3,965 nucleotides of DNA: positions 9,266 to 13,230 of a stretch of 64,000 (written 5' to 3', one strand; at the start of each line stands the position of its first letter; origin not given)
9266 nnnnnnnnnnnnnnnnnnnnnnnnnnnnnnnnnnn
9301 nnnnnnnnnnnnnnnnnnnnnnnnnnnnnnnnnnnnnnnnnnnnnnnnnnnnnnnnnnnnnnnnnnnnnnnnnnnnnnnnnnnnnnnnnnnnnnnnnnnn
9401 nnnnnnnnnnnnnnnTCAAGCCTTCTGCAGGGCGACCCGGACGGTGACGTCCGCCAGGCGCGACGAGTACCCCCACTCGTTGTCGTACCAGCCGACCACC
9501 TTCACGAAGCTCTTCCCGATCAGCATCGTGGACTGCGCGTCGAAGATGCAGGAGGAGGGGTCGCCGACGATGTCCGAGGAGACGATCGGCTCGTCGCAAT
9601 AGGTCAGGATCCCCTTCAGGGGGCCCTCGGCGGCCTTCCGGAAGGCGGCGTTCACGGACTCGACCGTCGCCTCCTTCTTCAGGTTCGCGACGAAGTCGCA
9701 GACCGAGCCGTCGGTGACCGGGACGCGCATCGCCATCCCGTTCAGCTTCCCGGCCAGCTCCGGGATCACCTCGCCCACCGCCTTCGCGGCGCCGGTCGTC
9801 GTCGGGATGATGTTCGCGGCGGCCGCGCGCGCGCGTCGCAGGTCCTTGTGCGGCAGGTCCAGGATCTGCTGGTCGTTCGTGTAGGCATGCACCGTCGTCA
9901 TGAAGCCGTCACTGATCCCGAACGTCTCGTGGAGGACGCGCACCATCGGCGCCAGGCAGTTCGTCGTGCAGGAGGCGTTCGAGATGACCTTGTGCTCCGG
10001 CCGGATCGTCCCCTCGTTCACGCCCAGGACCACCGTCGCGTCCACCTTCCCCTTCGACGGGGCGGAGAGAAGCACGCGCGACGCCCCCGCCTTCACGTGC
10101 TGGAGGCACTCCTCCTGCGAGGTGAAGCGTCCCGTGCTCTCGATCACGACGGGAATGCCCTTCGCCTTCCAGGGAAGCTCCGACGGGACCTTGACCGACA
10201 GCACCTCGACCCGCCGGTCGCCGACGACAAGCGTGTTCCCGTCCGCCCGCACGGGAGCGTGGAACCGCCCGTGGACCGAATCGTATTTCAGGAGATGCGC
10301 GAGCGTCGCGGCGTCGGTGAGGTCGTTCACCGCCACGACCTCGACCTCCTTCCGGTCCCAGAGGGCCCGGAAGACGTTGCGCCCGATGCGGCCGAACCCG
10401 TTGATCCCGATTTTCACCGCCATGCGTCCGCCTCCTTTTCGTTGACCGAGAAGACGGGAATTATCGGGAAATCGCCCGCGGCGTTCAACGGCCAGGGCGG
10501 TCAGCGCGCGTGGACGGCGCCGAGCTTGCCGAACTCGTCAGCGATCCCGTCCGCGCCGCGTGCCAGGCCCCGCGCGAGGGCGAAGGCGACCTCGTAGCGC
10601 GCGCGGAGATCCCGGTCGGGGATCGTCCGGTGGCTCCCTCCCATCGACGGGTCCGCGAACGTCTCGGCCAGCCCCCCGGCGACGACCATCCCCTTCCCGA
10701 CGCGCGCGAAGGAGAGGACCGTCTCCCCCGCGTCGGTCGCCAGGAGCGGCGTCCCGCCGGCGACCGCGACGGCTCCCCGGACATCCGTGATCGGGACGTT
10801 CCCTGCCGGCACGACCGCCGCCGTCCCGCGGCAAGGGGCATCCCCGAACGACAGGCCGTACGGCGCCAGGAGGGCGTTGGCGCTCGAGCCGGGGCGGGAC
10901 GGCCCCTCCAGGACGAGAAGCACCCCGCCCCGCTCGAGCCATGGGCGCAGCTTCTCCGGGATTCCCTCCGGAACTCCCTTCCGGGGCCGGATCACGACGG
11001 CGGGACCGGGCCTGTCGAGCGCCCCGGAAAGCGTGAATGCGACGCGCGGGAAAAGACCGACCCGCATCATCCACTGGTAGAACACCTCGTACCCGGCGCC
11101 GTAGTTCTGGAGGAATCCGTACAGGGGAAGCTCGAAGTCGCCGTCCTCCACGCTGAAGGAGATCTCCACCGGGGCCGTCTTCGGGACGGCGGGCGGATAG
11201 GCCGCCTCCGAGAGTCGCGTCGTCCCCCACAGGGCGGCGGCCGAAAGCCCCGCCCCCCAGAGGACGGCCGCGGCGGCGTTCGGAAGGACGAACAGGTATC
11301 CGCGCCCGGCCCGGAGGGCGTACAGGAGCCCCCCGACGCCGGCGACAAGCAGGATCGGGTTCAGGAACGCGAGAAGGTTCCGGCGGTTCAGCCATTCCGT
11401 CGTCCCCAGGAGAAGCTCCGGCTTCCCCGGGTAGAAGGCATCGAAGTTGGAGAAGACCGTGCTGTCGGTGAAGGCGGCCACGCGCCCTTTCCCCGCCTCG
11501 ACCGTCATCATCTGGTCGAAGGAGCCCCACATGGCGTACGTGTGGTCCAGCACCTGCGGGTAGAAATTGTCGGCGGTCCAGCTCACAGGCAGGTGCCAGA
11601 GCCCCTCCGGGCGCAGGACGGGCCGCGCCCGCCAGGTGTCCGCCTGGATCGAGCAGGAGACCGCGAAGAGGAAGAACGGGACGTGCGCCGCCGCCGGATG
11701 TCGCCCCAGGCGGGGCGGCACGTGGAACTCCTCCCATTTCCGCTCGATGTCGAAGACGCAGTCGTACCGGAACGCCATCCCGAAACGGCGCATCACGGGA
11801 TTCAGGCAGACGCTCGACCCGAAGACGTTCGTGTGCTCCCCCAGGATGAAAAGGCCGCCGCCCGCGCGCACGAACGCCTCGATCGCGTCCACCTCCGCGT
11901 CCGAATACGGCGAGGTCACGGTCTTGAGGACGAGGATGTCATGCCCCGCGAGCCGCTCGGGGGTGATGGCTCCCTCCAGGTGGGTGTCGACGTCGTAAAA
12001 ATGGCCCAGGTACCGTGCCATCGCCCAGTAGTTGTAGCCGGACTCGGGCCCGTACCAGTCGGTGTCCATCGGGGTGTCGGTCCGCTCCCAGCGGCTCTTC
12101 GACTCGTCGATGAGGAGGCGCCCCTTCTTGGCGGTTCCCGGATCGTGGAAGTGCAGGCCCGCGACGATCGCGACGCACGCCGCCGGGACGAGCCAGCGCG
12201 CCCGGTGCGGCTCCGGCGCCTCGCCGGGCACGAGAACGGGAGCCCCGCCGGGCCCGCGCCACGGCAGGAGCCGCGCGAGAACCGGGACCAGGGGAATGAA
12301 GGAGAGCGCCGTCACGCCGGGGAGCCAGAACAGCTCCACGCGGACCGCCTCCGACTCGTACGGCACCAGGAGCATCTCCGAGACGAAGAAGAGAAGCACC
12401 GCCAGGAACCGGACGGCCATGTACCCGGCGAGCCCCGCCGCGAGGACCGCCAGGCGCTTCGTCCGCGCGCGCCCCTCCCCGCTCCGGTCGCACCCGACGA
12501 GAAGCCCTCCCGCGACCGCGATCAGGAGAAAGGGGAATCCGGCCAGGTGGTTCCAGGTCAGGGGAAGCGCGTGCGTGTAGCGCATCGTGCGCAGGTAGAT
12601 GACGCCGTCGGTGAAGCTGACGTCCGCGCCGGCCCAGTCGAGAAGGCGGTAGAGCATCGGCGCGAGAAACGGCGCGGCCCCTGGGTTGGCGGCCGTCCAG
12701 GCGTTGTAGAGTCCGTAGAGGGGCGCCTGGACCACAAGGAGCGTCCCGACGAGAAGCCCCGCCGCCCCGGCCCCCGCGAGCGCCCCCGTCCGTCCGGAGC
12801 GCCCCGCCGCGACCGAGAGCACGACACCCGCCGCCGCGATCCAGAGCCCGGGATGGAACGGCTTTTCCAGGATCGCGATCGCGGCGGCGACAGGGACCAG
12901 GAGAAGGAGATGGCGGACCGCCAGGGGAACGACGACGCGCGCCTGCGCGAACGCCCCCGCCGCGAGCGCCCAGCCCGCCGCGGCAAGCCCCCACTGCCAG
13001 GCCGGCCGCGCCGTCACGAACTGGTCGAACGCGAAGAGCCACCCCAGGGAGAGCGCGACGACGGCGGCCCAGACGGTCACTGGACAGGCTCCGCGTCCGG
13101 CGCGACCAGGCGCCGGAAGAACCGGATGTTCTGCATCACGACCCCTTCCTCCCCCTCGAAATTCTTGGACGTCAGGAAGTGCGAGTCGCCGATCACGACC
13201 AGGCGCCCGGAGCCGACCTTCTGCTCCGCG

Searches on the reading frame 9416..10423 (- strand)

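Call 9: search_protein_families(library=pfam, proteins=[window:9416-10423:-], max_evalue=0.001)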
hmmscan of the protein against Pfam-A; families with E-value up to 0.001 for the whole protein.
window:9416-10423:- (335 aa): 3 families
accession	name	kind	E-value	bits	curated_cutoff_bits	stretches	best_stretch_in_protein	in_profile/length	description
PF02800.25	Gp_dh_C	-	1.4e-68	229.9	24.4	1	157-313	1-158/158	Glyceraldehyde 3-phosphate dehydrogenase, C-terminal domain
PF00044.30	Gp_dh_N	-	1.7e-39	134.6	31.7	1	3-102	1-100/101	Glyceraldehyde 3-phosphate dehydrogenase, NAD binding domain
PF01113.26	DapB_N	-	0.00046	20.7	25.6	0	3-37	1-36/124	Dihydrodipicolinate reductase, N-terminus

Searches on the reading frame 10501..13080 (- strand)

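Call 9: search_protein_families(library=pfam, proteins=[window:10501-13080:-], max_evalue=0.001)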
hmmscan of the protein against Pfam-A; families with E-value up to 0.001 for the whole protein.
window:10501-13080:- (859 aa): 3 families
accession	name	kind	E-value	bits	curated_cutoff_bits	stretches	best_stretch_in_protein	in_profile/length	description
PF14258.12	DUF4350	-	7.6e-09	36.5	30.4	0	382-552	41-172/181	Domain of unknown function (DUF4350)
PF09822.16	ABC_transp_aux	-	2.2e-07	30.9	34.7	1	348-444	15-121/288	ABC-type uncharacterized transport system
PF23355.1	IFT52_GIFT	-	1.2e-05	25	27.2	1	353-443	20-109/246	IFT52 GIFT domain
